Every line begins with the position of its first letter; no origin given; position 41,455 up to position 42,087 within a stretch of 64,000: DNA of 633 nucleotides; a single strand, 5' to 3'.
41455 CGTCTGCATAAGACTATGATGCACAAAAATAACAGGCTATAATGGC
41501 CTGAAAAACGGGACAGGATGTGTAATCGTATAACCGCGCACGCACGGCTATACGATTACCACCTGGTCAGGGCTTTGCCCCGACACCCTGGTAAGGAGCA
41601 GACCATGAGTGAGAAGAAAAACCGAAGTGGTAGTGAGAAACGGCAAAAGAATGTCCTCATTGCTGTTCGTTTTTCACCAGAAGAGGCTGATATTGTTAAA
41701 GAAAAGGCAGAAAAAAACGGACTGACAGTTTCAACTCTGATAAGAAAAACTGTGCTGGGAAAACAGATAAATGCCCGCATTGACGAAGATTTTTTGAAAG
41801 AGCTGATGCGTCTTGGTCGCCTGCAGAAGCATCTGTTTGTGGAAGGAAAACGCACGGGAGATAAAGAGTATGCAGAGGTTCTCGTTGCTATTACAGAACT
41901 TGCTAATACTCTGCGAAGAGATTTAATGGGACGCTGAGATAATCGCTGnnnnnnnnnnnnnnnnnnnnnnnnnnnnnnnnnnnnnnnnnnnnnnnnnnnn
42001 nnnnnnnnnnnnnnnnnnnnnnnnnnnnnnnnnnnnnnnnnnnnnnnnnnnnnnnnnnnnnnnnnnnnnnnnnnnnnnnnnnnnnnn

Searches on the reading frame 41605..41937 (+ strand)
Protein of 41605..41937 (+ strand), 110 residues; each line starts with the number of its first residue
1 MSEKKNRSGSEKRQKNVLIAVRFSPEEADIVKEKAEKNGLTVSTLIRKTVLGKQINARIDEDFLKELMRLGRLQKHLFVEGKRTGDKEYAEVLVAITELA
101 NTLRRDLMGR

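Call 29: search_protein_families(library=ncbifam, proteins=[window:41605-41937:+])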
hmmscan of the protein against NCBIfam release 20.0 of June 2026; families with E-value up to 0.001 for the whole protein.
window:41605-41937:+ (110 aa): 5 families
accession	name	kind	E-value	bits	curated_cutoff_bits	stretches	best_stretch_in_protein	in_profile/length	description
NF041264.1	MobA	equivalog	2.7e-32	111.1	80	1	13-102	1-90/91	plasmid mobilization protein MobA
NF041418.1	MbpA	equivalog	2e-10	40.4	90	1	16-105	2-91/93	mobilization protein MbpA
NF010451.0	PRK13877.1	equivalog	8.9e-09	35.8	134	1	9-96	6-100/124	conjugal transfer transcriptional regulator TraJ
NF046040.1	RelB_antitoxin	equivalog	1.4e-07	31.7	50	1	19-68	1-49/69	type II toxin-antitoxin system RelB family antitoxin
NF041451.1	DDP1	equivalog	0.00095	19.3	150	0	3-47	40-84/169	DNA distortion polypeptide 1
